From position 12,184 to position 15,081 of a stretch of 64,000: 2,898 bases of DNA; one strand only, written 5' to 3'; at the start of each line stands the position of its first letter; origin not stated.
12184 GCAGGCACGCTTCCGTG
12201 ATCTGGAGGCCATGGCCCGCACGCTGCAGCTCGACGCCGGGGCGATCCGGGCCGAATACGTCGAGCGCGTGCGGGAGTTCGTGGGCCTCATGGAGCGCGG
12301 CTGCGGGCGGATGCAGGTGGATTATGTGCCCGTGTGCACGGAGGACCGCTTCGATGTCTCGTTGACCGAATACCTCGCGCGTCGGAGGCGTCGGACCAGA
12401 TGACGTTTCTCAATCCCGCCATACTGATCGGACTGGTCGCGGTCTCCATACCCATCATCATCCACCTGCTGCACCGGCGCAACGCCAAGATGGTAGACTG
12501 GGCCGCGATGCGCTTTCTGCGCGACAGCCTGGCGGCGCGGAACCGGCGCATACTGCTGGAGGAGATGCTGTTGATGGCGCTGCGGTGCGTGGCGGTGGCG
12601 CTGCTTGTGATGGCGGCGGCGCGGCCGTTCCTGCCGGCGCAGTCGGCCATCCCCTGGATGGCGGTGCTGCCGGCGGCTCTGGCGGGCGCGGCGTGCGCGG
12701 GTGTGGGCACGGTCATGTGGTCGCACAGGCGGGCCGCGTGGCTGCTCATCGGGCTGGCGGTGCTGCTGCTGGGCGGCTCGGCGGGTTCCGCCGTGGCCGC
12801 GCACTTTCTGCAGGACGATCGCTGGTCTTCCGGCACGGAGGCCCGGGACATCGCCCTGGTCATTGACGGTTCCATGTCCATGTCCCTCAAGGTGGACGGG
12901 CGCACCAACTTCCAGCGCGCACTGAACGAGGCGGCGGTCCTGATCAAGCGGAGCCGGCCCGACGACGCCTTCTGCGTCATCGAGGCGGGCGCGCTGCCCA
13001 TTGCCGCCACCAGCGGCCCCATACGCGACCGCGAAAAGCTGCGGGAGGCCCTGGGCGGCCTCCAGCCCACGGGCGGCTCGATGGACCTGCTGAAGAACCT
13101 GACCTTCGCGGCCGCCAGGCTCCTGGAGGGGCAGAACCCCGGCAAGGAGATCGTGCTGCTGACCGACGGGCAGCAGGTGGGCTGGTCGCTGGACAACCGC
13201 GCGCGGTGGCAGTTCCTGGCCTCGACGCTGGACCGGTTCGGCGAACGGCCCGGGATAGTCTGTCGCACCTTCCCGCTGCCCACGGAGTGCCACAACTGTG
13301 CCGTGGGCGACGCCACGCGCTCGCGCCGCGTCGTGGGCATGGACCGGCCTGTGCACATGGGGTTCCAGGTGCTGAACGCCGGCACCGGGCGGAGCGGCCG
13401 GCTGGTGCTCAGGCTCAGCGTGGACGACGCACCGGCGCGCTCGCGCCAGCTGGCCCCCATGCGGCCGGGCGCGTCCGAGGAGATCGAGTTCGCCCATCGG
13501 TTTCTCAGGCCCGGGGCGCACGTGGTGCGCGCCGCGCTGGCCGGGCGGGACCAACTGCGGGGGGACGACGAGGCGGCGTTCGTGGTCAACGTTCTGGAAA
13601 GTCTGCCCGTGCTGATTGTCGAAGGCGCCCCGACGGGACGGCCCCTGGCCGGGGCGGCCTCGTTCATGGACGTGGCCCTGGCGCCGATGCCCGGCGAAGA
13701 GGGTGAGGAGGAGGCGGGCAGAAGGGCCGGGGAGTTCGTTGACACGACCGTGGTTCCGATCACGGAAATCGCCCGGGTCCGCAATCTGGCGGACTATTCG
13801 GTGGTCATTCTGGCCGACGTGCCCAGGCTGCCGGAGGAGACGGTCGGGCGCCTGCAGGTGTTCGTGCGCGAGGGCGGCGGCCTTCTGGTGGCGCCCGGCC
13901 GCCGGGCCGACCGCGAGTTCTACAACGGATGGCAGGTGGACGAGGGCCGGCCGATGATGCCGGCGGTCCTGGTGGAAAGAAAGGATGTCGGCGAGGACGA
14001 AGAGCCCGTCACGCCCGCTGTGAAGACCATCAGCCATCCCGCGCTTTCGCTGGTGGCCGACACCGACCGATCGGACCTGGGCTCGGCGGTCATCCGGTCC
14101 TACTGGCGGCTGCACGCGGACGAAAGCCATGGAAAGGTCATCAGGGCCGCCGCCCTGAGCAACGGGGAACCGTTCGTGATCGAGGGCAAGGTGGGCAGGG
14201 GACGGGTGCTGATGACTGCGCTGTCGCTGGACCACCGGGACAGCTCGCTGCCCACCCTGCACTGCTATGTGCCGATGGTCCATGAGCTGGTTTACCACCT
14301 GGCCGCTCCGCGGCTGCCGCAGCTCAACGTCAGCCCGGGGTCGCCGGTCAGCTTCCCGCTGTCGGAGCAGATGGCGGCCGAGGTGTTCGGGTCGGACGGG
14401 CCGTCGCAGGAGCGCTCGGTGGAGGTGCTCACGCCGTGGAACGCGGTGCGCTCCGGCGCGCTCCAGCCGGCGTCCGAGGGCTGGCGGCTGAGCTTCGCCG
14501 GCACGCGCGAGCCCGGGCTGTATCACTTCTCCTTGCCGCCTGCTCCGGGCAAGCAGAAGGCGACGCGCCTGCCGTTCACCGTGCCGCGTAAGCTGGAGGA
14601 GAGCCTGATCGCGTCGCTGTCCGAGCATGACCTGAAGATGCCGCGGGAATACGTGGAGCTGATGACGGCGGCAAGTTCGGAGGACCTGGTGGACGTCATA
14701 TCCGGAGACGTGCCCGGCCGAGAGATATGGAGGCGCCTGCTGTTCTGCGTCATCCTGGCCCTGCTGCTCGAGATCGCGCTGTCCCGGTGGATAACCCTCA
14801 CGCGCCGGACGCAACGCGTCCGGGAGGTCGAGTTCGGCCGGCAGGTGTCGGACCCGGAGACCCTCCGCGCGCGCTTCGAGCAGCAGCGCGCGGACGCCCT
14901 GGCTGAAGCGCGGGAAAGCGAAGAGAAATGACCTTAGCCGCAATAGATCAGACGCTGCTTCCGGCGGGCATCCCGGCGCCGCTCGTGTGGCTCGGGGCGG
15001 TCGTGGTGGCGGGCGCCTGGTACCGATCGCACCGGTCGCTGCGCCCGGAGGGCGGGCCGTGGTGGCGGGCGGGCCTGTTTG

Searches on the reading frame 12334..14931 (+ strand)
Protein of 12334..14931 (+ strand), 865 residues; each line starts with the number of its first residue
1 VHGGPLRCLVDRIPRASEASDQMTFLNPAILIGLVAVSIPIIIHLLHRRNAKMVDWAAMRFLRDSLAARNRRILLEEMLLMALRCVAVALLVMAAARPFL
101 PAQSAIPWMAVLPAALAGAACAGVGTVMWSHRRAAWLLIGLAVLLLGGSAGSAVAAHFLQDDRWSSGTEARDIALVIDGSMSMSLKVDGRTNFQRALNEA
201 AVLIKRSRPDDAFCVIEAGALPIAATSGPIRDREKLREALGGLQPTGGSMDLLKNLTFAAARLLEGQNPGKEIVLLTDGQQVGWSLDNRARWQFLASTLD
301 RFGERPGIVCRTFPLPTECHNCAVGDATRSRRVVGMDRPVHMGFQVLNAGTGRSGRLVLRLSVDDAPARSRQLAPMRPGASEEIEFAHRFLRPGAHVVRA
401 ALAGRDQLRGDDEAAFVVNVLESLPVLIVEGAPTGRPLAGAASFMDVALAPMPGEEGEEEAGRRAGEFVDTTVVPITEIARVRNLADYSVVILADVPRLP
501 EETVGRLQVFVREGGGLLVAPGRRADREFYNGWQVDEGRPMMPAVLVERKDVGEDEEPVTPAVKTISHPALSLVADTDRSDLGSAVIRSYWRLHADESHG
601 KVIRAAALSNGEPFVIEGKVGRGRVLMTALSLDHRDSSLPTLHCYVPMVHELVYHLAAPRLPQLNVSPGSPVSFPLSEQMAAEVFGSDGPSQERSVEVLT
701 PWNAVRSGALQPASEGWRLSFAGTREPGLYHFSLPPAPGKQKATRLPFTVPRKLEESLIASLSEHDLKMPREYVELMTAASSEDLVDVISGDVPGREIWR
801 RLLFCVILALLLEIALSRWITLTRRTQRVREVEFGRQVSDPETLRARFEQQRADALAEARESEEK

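Call 5: search_protein_families(library=pfam, proteins=[window:12334-14931:+], max_evalue=0.001)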
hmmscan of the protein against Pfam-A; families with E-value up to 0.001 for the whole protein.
window:12334-14931:+ (865 aa): 3 families
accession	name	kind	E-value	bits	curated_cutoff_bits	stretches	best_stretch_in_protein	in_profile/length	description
PF07584.16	BatA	-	1.2e-16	61.4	25.9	1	23-98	1-77/77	Aerotolerance regulator N-terminal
PF13519.12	VWA_2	-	2.8e-13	50.9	27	1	174-280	2-107/107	von Willebrand factor type A domain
PF00092.34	VWA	-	6.4e-05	23.7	23.8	1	172-281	1-115/174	von Willebrand factor type A domain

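Call 6: search_protein_families(library=ncbifam, proteins=[window:12334-14931:+], max_evalue=0.01)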
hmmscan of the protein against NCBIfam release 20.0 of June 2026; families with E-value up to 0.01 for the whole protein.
window:12334-14931:+ (865 aa): 1 family
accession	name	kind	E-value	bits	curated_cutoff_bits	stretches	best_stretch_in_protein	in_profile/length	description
TIGR02226.1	two_anch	domain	2.6e-20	72.5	23.05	1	23-102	1-80/82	N-terminal double-transmembrane domain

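Call 89: search_protein_families(library=padloc, proteins=[window:12400-14931:+], max_evalue=0.001)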
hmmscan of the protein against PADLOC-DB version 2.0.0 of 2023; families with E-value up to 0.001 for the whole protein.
window:12400-14931:+ (843 aa): 0 families
